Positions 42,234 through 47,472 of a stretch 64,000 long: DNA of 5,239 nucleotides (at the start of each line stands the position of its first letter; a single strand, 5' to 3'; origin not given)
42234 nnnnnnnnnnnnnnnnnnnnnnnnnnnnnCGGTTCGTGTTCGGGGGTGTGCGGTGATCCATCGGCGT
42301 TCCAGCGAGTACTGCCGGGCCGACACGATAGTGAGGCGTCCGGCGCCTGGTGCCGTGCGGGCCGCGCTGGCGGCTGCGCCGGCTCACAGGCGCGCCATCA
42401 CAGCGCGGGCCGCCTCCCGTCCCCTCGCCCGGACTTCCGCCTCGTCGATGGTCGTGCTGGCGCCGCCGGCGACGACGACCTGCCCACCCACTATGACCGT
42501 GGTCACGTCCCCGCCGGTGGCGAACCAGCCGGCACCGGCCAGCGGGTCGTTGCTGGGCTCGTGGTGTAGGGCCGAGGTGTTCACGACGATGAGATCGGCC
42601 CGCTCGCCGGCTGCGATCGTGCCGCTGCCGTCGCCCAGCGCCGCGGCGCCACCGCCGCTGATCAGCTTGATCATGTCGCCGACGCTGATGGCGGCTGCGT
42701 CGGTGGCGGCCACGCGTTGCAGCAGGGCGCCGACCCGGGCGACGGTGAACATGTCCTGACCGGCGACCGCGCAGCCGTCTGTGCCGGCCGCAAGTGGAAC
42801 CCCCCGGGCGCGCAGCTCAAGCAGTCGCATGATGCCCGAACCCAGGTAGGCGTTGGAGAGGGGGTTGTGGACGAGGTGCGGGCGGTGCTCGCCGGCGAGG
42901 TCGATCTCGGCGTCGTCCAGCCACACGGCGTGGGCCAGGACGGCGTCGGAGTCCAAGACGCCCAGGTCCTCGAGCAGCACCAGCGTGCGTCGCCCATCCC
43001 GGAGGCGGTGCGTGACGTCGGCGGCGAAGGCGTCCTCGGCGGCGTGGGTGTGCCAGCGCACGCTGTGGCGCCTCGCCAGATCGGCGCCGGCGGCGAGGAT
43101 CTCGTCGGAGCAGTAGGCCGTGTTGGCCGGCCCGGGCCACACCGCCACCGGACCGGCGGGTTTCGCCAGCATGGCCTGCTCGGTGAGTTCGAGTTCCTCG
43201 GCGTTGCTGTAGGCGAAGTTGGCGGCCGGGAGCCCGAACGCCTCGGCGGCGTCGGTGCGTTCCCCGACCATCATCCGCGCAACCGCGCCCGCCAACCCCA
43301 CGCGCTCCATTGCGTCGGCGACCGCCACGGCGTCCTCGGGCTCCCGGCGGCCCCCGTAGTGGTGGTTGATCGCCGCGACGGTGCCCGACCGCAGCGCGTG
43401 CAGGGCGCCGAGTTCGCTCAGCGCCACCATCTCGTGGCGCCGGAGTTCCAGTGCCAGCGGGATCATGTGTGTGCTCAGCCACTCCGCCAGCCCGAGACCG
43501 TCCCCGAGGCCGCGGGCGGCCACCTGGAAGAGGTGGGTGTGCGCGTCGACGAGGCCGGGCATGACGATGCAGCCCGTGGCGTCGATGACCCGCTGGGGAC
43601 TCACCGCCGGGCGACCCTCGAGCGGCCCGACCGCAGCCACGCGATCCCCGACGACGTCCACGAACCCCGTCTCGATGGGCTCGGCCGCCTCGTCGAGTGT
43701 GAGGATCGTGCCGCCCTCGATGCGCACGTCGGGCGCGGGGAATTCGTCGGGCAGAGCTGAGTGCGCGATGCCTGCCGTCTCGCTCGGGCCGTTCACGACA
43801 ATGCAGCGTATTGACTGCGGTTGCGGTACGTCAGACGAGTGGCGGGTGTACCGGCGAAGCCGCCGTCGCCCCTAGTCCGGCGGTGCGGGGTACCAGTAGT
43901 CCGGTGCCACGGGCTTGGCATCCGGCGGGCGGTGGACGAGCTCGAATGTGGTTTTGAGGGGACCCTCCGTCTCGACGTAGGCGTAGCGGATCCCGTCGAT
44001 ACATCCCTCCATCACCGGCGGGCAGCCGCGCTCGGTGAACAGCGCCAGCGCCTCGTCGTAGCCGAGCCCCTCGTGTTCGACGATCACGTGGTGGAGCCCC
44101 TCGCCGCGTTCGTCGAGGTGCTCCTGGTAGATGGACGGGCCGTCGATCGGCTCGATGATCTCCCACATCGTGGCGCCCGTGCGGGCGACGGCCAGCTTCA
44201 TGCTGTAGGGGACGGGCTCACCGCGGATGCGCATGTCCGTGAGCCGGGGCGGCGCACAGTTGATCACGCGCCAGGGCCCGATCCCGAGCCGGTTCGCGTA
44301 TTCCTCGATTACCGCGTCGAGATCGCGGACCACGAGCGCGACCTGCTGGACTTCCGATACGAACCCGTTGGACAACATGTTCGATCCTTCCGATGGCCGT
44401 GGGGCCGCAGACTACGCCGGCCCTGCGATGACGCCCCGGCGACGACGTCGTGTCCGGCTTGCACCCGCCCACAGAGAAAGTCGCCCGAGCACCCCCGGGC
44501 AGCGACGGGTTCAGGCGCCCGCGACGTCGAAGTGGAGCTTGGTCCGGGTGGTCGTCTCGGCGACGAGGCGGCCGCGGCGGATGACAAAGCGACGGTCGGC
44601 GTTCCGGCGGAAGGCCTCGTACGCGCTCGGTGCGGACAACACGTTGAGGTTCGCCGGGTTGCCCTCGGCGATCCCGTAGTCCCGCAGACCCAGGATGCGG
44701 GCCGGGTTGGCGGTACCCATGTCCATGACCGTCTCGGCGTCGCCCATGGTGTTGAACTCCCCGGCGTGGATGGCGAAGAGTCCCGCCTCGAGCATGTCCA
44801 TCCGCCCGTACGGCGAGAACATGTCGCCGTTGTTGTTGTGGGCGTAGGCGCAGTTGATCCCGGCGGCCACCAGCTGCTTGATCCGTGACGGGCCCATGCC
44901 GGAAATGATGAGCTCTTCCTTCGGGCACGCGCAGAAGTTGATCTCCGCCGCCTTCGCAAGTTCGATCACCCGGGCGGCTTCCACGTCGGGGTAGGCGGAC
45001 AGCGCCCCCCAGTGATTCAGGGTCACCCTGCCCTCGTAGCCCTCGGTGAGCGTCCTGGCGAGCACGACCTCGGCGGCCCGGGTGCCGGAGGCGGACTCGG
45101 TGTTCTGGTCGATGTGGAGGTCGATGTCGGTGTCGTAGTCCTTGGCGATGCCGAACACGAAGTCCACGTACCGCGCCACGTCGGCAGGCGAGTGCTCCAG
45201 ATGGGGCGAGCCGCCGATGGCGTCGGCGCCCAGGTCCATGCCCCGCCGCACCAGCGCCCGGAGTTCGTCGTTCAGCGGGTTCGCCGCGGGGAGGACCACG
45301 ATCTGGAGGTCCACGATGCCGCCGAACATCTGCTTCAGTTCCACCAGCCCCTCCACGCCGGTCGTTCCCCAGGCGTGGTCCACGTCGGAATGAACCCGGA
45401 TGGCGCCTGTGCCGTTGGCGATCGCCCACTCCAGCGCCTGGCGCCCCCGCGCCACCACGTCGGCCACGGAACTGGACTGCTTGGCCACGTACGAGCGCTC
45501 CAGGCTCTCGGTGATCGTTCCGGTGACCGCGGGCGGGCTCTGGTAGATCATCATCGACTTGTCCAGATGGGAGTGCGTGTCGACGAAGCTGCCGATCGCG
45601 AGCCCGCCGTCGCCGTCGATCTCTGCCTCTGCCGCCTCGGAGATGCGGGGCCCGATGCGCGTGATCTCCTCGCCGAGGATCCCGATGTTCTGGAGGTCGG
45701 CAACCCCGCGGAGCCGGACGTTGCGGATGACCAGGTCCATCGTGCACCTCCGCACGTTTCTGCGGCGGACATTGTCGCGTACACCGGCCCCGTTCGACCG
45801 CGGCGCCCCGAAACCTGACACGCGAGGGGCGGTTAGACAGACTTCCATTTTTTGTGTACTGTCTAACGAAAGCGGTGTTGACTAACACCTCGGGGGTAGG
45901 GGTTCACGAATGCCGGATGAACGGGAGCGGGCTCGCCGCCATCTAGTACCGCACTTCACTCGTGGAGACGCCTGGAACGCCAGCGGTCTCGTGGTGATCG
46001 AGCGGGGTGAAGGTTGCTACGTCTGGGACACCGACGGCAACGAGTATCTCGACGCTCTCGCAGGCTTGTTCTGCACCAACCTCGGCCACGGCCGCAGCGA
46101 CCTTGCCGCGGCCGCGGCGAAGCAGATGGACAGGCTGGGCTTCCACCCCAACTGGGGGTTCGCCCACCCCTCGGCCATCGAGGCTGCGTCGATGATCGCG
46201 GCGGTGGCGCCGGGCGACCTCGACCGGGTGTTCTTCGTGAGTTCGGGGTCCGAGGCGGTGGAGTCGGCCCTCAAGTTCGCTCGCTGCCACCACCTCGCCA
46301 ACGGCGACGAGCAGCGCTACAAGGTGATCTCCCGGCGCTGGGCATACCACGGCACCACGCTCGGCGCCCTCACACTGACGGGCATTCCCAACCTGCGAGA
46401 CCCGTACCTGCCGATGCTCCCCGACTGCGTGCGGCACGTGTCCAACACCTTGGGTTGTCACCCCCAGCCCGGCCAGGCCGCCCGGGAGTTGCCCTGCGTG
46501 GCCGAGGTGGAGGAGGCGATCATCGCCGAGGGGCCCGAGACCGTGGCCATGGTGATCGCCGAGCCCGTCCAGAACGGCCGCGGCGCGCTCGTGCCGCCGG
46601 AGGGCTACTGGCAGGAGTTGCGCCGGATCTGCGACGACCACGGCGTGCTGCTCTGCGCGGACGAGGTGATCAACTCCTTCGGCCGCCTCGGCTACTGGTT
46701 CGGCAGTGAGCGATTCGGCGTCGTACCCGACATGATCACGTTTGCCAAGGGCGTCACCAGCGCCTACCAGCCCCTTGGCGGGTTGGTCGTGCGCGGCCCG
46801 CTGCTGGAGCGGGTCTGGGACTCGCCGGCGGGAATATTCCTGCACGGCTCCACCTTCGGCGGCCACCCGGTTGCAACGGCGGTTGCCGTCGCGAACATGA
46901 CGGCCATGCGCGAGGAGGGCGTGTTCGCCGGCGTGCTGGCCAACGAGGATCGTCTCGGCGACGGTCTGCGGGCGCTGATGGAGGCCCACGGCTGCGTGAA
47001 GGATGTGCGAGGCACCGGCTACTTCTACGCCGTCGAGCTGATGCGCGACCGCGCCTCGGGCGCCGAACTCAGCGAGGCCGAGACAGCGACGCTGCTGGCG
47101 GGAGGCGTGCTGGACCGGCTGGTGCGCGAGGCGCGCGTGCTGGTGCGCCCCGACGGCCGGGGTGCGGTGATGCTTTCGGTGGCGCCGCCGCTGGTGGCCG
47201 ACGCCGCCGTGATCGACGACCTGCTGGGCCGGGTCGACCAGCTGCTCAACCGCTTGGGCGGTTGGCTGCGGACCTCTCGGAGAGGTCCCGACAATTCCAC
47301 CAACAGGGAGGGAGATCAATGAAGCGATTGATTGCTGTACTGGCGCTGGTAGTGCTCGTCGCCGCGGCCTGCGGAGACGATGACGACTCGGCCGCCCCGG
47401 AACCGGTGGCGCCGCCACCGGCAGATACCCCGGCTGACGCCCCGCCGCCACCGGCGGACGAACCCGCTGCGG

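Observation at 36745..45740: Nine-gene amidohydrolase-rich operon of unknown substrate, divergent from the taurine genes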

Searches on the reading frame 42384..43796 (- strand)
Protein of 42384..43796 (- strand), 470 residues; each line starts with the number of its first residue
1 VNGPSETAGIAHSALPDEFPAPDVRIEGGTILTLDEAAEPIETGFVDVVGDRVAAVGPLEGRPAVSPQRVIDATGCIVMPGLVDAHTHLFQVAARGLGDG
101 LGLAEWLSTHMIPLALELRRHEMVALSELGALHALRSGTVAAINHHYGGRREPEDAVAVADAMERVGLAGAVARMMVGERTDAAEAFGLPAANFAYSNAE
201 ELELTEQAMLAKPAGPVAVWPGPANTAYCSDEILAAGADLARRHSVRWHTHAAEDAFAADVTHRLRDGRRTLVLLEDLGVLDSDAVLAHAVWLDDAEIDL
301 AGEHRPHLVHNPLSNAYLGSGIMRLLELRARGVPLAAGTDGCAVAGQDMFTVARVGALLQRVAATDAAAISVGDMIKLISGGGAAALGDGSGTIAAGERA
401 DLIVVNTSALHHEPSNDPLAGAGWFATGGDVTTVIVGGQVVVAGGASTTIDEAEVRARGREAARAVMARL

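Call 4: search_protein_families(library=pfam, proteins=[window:42384-43796:-])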
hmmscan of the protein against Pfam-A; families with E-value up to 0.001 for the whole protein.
window:42384-43796:- (470 aa): 2 families
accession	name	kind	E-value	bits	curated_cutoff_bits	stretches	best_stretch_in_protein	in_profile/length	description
PF01979.26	Amidohydro_1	-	1.1e-40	140.4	25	1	77-441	1-345/345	Amidohydrolase family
PF07969.17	Amidohydro_3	-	5e-20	72.9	29.7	2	119-442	153-472/472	Amidohydrolase family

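Call 5: search_protein_families(library=ncbifam, proteins=[window:42384-43796:-])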
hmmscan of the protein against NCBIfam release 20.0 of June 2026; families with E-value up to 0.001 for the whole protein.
window:42384-43796:- (470 aa): 52 families (the best 25 are shown)
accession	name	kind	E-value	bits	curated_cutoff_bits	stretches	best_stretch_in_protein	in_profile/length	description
NF004701.0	PRK06038.1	equivalog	4e-70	236.7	609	1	23-469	5-429/432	N-ethylammeline chlorohydrolase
NF005557.0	PRK07228.1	equivalog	4.7e-70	236.5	522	1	24-468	3-439/445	5'-deoxyadenosine deaminase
NF006055.0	PRK08203.1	equivalog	4.7e-60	203.4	532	1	28-468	11-452/455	8-oxoguanine deaminase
NF006252.0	PRK08393.1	equivalog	2.1e-56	191.8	617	1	68-457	42-414/424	N-ethylammeline chlorohydrolase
NF006549.0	PRK09045.1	equivalog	1.2e-48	165.9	540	1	23-461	9-434/444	TRZ/ATZ family hydrolase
NF012037.0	PRK15493.1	equivalog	9.5e-47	159.7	779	1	29-455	8-422/435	bifunctional S-methyl-5'-thioadenosine deaminase/S-adenosylhomocysteine deaminase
NF009059.0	PRK12393.1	equivalog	4.7e-45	154.1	543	1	46-468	31-457/460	amidohydrolase family protein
NF005211.0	PRK06687.1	equivalog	1.3e-42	146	703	2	223-450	187-417/419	TRZ/ATZ family protein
NF006056.0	PRK08204.1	subfamily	1.6e-41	142.5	391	1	26-469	7-443/449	hypothetical protein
NF005540.0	PRK07203.1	equivalog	1.2e-40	139.5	444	1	26-470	4-442/444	putative aminohydrolase SsnA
TIGR03314.1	Se_ssnA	subfamily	7.1e-38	130.6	455.5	1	26-469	3-440/441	putative selenium metabolism protein SsnA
NF004995.0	PRK06380.1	subfamily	1.2e-35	123.3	567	1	26-455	5-412/418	metal-dependent hydrolase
NF004801.0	PRK06151.1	subfamily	3e-32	112.1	416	1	223-468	213-464/491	chlorohydrolase family protein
NF006681.0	PRK09229.1-2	equivalog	1e-31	110.2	362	1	43-454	21-437/451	formimidoylglutamate deiminase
TIGR02967.1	guan_deamin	equivalog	3.4e-30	105.3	375.4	1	67-410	32-365/401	guanine deaminase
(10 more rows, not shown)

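Call 48: search_solved_structures(query=window:42384-43796:-, max_evalue=1e-20)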
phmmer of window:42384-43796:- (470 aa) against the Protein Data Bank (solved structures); distinct sequences matched with E-value up to 1e-20: 12.
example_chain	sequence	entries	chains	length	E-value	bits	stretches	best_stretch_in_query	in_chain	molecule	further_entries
4v1x_A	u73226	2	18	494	2e-36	129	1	24-444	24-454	ATRAZINE CHLOROHYDROLASE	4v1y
4f0r_A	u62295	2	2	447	6.4e-36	127.4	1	29-468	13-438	5-methylthioadenosine/S-adenosylhomocysteine deaminase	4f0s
4dzh_A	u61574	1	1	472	8.3e-36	127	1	22-460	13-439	AMIDOHYDROLASE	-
7ww2_A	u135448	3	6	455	5.9e-34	120.9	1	31-456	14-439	8-oxoguanine deaminase | Hydroxydechloroatrazine ethylaminohydrolase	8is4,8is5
3hpa_A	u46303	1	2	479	1.1e-31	113.4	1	29-466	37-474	AMIDOHYDROLASE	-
3lnp_A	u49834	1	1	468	2.2e-31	112.5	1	67-460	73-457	Amidohydrolase family Protein OLEI01672_1_465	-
2paj_A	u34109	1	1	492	6.9e-25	91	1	45-466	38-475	putative cytosine/guanine deaminase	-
6sj0_A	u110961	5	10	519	1.4e-24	90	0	203-467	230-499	Amidohydrolase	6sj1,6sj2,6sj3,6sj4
4gbd_A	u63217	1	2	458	2.6e-24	89.1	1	49-465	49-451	Putative uncharacterized protein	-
4dyk_A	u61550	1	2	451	2.6e-24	89.1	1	50-465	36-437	AMIDOHYDROLASE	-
1p1m_A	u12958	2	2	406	8.6e-22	80.8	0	275-457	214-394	Hypothetical protein TM0936 | Uncharacterized protein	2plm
1j6p_A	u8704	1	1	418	8.8e-22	80.8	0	275-457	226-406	METAL-DEPENDENT HYDROLASE OF CYTOSINEDEMANIASE/CHLOROHYDROLASE FAMILY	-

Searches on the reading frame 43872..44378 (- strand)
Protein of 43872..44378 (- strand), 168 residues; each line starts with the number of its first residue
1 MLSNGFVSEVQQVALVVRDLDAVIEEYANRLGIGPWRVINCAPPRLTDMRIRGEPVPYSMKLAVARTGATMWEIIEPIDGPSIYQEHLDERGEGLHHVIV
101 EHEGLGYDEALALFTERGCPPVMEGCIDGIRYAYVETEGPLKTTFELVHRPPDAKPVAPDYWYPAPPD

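Call 4: search_protein_families(library=pfam, proteins=[window:43872-44378:-])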
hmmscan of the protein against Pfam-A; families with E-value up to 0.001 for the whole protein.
window:43872-44378:- (168 aa): 1 family
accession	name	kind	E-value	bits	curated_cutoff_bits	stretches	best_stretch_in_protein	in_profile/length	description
PF13669.12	Glyoxalase_4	-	1.6e-10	41.7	27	1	11-127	1-99/109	Glyoxalase/Bleomycin resistance protein/Dioxygenase superfamily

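Call 5: search_protein_families(library=ncbifam, proteins=[window:43872-44378:-])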
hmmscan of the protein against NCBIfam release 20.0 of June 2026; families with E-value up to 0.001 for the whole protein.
window:43872-44378:- (168 aa): 1 family
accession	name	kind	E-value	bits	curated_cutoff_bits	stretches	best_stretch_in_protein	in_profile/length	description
TIGR03081.1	metmalonyl_epim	equivalog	1.6e-06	28.7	114.95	1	10-105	2-84/129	methylmalonyl-CoA epimerase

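Call 68: search_solved_structures(query=window:43872-44378:-, max_evalue=0.01)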
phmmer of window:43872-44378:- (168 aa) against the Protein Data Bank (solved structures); distinct sequences matched with E-value up to 0.01: 3.
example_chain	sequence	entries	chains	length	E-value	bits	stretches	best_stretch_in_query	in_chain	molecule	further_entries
3gm5_A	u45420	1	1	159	4.9e-16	62.3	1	11-148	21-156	Lactoylglutathione lyase and related lyases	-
3oa4_A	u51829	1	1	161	0.00041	23.5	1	54-136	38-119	glyoxalase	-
6bu2_A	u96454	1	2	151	0.0079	19.3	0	1-99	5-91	Glyoxalase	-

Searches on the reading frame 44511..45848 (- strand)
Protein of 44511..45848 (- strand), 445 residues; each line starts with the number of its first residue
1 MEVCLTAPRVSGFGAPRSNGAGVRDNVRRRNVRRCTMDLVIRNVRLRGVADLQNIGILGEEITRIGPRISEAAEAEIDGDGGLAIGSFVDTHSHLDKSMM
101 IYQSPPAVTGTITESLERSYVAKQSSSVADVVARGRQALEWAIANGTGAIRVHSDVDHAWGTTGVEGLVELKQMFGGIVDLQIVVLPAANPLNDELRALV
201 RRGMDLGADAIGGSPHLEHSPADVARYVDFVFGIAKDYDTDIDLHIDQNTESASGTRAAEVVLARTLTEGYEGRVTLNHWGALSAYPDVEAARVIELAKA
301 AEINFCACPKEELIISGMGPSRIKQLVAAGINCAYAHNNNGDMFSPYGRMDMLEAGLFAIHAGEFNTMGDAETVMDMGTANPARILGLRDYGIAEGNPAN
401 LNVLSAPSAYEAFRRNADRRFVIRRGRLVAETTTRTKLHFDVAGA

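Call 4: search_protein_families(library=pfam, proteins=[window:44511-45848:-])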
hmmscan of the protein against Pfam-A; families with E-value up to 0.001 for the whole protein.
window:44511-45848:- (445 aa): 2 families
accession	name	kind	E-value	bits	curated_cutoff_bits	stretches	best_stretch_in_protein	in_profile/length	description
PF07969.17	Amidohydro_3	-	7.4e-21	75.6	29.7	1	197-429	226-471/472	Amidohydrolase family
PF01979.26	Amidohydro_1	-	3.1e-17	63.3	25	1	87-427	5-343/345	Amidohydrolase family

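Call 5: search_protein_families(library=ncbifam, proteins=[window:44511-45848:-])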
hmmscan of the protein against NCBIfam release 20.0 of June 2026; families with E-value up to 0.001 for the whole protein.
window:44511-45848:- (445 aa): 22 families
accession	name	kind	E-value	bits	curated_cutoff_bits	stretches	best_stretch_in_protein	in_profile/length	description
NF005748.0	PRK07572.1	subfamily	2.7e-66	224.4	438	1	37-436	2-407/426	cytosine deaminase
NF006685.0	PRK09230.1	subfamily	5.5e-66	222.7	483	1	39-437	6-413/426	cytosine deaminase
NF004636.0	PRK05985.1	subfamily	1e-56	192.5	408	1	37-434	3-393/398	amidohydrolase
NF005759.0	PRK07583.1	equivalog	4.2e-45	154.2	403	1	52-432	40-424/438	cytosine deaminase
NF005312.0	PRK06846.1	subfamily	5e-32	111.3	447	1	51-433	31-409/412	amidohydrolase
NF005365.0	PRK06886.1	equivalog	2.1e-21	76.4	340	1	86-389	21-325/327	hypothetical protein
NF004701.0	PRK06038.1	equivalog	8.7e-08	31.3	609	0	316-405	279-366/432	N-ethylammeline chlorohydrolase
TIGR00857.1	pyrC_multi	subfamily_domain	1.6e-07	30.7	279.05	0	372-404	334-367/412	dihydroorotase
NF006252.0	PRK08393.1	equivalog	1.2e-06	27.8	617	0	301-404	260-362/424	N-ethylammeline chlorohydrolase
NF006689.0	PRK09237.1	equivalog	2.9e-06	26.1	371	0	37-106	3-77/383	amidohydrolase/deacetylase family metallohydrolase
NF006836.0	PRK09357.1-1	equivalog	3.5e-06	26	538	1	37-96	2-62/432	dihydroorotase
NF005557.0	PRK07228.1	equivalog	1.2e-05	24.2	522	1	298-407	267-377/445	5'-deoxyadenosine deaminase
NF004839.0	PRK06189.1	equivalog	1.3e-05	24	631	1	37-97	3-65/451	allantoinase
NF009059.0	PRK12393.1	equivalog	1.8e-05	23.6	543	0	53-101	29-77/460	amidohydrolase family protein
NF006560.0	PRK09061.1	subfamily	2.6e-05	22.7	340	1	26-249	15-229/517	amidohydrolase family protein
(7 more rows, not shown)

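Call 49: search_solved_structures(query=window:44511-45848:-, max_evalue=1e-10)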
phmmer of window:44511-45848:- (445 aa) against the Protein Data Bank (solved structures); distinct sequences matched with E-value up to 1e-10: 13.
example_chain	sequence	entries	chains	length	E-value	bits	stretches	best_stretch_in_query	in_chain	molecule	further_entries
1r9z_A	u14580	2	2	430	4.2e-54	187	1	41-434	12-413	Cytosine deaminase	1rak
3o7u_A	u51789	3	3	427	4.4e-54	187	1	41-434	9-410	Cytosine deaminase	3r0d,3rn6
1k6w_A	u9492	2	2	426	4.4e-54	187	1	41-434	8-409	Cytosine Deaminase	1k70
1r9x_A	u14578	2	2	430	5.8e-54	186.6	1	41-434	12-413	Cytosine deaminase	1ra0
1r9y_A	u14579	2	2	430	1.1e-53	185.7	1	41-434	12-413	Cytosine deaminase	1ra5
3g77_A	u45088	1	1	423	1.5e-52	181.9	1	41-434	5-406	Cytosine deaminase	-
4cqb_A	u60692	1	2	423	1.5e-45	158.9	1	36-431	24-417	N-ISOPROPYLAMMELIDE ISOPROPYL AMIDOHYDROLASE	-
4cqc_A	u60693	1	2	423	2e-45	158.5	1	36-431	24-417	N-ISOPROPYLAMMELIDE ISOPROPYL AMIDOHYDROLASE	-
2qt3_A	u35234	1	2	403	2e-45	158.4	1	37-431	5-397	N-isopropylammelide isopropyl amidohydrolase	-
4r7w_A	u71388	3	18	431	4.7e-45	157.2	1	43-431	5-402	Cytosine deaminase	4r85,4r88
5akq_A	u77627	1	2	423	7.2e-45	156.6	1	36-431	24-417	N-ISOPROPYLAMMELIDE ISOPROPYL AMIDOHYDROLASE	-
4cqd_A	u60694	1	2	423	2.9e-44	154.6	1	36-431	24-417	N-ISOPROPYLAMMELIDE ISOPROPYL AMIDOHYDROLASE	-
6nbo_A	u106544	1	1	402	5.5e-33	117.5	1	38-431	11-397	N-isopropylammelide isopropylaminohydrolase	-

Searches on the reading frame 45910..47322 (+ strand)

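Call 6: search_protein_families(library=pfam, proteins=[window:45910-47322:+])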
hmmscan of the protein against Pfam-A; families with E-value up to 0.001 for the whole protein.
window:45910-47322:+ (470 aa): 1 family
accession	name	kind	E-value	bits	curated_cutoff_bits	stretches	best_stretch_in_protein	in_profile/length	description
PF00202.27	Aminotran_3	-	4.6e-80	269.7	30.5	1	26-444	9-401/403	Aminotransferase class-III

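Call 7: search_protein_families(library=ncbifam, proteins=[window:45910-47322:+], max_evalue=1e-10)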
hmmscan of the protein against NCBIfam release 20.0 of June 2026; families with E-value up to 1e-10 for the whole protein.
window:45910-47322:+ (470 aa): 69 families (the best 25 are shown)
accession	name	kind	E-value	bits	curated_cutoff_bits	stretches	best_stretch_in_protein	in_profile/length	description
NF005102.0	PRK06541.1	equivalog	2.9e-169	563.4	574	1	4-447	12-454/460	aspartate aminotransferase family protein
NF004767.0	PRK06105.1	subfamily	1.3e-107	360.2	517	1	12-455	16-456/460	aminotransferase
NF005682.0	PRK07480.1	subfamily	6.3e-107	358.1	510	1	9-448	18-451/459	aminotransferase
NF005683.0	PRK07481.1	subfamily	2.9e-102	343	575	1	9-447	11-448/453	hypothetical protein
NF005447.0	PRK07036.1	equivalog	4e-101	339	618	1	6-445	15-451/468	aminotransferase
NF052567.1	OmAmTferAptACaul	equivalog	7.1e-93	311.7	500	1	29-448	21-430/431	omega-aminotransferase AptA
NF005812.0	PRK07678.1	subfamily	5.1e-92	308.9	488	1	22-447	25-448/451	aminotransferase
NF005685.0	PRK07483.1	equivalog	1.1e-91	307.9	485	1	27-445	13-434/444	aspartate aminotransferase family protein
NF009068.0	PRK12403.1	equivalog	1.9e-89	300.6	817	1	11-448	21-452/460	aspartate aminotransferase family protein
NF004718.0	PRK06062.1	subfamily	3.4e-89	299.5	472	1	28-447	40-447/454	hypothetical protein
NF005684.0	PRK07482.1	subfamily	3e-87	293.1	687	1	26-444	32-450/464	hypothetical protein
NF004625.0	PRK05965.1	subfamily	8.9e-81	271.9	729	1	8-447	10-446/460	hypothetical protein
TIGR00508.1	bioA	equivalog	2.4e-79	266.9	405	1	26-445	13-417/419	adenosylmethionine--8-amino-7-oxononanoate transaminase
NF002874.0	PRK03244.1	equivalog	2.4e-76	257.1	457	1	28-412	27-375/399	acetylornithine transaminase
NF005375.0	PRK06917.1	equivalog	4.8e-76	256.3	535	1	29-445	17-435/448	aspartate aminotransferase family protein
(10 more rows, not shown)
